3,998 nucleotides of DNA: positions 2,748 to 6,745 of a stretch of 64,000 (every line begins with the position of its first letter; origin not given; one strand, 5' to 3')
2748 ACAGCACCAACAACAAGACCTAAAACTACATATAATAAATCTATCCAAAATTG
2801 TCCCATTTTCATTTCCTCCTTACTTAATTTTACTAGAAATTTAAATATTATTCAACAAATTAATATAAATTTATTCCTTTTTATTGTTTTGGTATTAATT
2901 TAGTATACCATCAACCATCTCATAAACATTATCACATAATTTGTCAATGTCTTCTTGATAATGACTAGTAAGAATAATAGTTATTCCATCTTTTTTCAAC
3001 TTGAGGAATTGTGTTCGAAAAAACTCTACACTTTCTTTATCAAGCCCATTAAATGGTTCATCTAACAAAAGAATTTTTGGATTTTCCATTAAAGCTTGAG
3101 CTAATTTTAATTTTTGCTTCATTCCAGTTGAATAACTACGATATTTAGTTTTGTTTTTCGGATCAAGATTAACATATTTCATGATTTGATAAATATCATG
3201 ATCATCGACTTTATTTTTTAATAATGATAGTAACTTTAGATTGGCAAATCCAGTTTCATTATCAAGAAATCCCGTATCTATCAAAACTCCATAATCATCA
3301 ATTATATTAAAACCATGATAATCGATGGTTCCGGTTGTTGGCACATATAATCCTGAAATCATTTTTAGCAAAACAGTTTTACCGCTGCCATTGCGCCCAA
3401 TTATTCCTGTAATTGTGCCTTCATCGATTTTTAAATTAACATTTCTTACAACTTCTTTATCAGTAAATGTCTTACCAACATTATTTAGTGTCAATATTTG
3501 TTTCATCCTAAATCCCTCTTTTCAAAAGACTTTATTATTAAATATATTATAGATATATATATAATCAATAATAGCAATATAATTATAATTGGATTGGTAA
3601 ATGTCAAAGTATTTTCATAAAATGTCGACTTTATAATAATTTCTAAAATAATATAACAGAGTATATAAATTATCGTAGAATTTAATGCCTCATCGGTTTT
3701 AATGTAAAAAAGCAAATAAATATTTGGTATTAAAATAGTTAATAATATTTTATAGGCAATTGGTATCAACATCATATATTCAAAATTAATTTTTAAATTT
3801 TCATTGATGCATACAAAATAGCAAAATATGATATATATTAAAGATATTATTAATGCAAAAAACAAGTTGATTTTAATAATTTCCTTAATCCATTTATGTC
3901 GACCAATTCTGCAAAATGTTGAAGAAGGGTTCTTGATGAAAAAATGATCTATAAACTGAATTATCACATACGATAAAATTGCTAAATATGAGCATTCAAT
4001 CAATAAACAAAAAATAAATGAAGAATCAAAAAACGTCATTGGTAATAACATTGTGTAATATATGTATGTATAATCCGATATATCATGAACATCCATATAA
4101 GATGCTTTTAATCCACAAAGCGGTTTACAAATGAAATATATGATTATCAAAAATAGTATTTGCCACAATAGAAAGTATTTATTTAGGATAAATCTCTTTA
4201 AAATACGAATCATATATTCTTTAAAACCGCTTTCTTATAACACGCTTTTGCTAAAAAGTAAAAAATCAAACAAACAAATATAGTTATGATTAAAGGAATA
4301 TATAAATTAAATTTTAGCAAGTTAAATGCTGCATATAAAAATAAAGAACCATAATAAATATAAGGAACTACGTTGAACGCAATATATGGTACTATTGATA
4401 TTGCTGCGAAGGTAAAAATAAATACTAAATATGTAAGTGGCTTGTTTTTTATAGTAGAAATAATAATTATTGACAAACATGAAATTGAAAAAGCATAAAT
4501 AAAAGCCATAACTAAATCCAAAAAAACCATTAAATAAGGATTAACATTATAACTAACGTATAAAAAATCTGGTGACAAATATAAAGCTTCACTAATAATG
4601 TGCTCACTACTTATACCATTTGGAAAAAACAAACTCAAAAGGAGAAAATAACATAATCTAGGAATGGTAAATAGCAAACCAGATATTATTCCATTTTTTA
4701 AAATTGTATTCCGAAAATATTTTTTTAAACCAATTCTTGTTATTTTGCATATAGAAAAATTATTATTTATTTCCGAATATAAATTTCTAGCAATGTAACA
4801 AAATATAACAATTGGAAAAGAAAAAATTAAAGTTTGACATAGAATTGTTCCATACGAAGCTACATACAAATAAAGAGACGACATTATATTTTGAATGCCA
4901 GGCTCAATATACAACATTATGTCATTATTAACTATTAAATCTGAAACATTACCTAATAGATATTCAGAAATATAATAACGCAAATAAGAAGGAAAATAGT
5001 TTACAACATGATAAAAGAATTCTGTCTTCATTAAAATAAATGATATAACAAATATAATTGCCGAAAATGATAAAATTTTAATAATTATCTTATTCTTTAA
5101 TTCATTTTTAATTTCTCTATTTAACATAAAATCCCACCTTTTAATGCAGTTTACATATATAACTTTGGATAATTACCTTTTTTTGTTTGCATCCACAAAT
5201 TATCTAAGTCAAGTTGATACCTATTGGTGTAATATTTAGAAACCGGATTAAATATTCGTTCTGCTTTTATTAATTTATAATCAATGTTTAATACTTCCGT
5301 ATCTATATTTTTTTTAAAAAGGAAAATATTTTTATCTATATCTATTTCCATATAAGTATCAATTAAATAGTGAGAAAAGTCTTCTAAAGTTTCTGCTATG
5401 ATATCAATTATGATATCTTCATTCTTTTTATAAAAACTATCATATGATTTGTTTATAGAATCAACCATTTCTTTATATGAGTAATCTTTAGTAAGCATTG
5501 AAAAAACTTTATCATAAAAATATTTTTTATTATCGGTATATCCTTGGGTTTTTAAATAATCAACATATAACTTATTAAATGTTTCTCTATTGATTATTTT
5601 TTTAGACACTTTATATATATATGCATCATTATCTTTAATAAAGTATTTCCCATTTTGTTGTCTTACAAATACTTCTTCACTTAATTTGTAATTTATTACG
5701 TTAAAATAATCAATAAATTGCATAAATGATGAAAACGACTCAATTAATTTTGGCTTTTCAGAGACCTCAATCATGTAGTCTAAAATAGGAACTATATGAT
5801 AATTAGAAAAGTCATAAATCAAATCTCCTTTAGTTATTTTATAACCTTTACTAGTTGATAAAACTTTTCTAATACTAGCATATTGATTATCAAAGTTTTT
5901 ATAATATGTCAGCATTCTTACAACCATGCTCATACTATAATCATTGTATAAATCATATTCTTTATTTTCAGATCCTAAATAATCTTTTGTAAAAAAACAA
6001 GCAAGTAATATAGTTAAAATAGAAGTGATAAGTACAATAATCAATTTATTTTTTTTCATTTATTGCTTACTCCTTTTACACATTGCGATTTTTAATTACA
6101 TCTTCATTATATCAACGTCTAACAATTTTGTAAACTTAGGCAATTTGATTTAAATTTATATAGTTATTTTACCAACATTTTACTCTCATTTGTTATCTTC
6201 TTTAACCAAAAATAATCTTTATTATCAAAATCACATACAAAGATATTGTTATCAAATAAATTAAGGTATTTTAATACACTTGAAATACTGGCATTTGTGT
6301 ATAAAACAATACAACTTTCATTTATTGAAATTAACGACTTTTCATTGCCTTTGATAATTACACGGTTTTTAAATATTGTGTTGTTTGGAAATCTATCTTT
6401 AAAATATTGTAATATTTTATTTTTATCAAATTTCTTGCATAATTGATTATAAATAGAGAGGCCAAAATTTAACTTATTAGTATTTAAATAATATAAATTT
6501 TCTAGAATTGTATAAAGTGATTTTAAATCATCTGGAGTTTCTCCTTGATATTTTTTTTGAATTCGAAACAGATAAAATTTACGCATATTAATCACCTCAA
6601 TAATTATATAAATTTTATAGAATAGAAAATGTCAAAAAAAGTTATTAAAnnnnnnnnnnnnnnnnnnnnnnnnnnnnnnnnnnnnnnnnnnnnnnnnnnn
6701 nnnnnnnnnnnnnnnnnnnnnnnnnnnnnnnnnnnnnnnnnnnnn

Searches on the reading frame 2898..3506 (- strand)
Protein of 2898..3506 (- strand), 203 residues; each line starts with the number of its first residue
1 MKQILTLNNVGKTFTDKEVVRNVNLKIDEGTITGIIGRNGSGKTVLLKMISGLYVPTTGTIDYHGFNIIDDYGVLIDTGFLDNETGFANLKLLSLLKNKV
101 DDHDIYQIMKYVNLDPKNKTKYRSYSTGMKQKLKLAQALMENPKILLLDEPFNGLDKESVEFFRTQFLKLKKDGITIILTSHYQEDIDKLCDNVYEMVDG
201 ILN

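Call 35: search_protein_families(library=pfam, proteins=[window:2898-3506:-], max_evalue=0.001)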
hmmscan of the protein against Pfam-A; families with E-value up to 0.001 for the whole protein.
window:2898-3506:- (203 aa): 4 families
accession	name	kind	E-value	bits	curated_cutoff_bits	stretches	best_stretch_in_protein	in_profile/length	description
PF00005.33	ABC_tran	-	4e-29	102.4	25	1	21-153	2-137/137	ABC transporter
PF13304.12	AAA_21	-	3.7e-15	57.2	27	1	108-182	221-298/304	AAA domain, putative AbiEii toxin, Type IV TA system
PF02463.25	SMC_N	-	0.00056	19.8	40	0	26-50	21-44/220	RecF/RecN/SMC N terminal domain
PF00931.28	NB-ARC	-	0.00077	19.2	23.5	0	25-181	13-135/248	NB-ARC domain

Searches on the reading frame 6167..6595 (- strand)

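Call 6: search_protein_families(library=pfam, proteins=[window:6167-6595:-], max_evalue=10)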
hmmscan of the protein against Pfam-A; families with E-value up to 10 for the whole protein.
window:6167-6595:- (143 aa): 2 families
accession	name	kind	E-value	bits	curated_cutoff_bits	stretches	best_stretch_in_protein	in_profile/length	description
PF10747.14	SirA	-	0.00089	20.2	26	1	60-134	56-139/140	Sporulation inhibitor of replication protein SirA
PF12178.13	INCENP_N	-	0.2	12.1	25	1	119-137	17-35/36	Chromosome passenger complex (CPC) protein INCENP N terminal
